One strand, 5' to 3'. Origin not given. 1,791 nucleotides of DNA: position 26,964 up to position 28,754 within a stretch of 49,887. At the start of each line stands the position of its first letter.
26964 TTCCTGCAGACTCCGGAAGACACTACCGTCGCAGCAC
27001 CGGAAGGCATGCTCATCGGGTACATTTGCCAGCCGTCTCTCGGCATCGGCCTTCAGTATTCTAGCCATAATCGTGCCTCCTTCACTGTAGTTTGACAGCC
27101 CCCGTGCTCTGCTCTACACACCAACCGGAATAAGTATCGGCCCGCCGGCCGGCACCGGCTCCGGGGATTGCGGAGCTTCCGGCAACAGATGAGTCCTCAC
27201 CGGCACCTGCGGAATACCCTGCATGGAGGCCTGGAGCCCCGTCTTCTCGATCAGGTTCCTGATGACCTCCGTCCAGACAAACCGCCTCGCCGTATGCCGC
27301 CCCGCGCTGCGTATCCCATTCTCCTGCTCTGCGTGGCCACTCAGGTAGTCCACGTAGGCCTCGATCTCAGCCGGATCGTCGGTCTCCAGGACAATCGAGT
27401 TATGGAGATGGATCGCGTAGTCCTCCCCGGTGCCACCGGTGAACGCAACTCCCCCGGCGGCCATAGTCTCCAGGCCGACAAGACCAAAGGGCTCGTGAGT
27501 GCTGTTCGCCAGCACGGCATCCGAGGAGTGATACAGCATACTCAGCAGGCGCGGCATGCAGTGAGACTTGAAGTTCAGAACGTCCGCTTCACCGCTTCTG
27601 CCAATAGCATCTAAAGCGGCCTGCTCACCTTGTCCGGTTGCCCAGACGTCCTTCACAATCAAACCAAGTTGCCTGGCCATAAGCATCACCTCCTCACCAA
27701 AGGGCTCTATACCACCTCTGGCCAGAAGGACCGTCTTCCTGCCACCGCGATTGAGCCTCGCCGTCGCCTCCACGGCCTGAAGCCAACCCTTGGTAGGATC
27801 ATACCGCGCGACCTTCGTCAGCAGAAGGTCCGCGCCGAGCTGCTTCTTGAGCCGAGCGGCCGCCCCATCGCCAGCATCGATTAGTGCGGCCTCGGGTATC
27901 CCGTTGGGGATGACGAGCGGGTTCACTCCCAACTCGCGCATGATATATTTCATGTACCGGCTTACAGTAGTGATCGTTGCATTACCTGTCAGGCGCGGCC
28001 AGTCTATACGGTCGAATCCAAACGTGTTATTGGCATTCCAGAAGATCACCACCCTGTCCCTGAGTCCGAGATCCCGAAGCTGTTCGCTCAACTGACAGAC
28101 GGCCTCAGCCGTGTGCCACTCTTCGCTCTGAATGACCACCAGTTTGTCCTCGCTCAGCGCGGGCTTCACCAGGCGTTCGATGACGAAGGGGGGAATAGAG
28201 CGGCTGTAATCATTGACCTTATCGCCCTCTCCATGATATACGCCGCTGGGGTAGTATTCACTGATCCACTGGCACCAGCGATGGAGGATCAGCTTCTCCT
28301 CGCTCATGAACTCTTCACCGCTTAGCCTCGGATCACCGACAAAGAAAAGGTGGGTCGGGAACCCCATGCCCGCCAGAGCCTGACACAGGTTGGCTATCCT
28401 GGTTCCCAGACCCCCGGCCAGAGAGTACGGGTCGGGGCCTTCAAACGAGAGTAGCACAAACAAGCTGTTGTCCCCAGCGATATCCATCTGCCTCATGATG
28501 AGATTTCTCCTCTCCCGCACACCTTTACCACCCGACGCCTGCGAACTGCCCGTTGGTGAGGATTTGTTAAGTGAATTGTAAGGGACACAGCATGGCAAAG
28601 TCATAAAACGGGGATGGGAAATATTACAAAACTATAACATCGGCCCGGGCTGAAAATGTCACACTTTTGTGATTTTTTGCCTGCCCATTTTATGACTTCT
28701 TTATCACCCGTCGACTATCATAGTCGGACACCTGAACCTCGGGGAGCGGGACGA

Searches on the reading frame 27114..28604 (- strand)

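Call 12: search_protein_families(library=pfam, proteins=[window:27114-28604:-])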
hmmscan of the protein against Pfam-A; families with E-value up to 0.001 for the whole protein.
window:27114-28604:- (496 aa): 4 families
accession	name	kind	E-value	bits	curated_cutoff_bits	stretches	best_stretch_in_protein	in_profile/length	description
PF00534.26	Glycos_transf_1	-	6.5e-10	39.3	26.4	1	260-436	16-170/172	Glycosyl transferases group 1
PF13439.12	Glyco_transf_4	-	7.4e-07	29.8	28.5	0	64-99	2-37/170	Glycosyltransferase Family 4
PF13692.12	Glyco_trans_1_4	-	3.7e-05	24.4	27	1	310-418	21-136/142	Glycosyl transferases group 1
PF20706.3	GT4-conflict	-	0.00049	19.6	26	0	267-384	205-305/385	Family 4 Glycosyltransferase in conflict systems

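Call 54: search_protein_families(library=ncbifam, max_evalue=0.00001, proteins=[window:27114-28496:-])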
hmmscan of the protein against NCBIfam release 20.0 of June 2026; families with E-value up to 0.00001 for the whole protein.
window:27114-28496:- (460 aa): 2 families
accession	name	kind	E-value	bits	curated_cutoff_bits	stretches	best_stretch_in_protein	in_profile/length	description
TIGR04047.1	MSMEG_0565_glyc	hypoth_equivalog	1.2e-11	44.4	259.85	0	318-414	270-366/373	MSMEG_0565 family glycosyltransferase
NF053787.1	GlcN_PG_synth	equivalog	2.3e-08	33.3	480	1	305-418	242-355/361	N-acetylglucosaminyl phosphatidylglycerol synthase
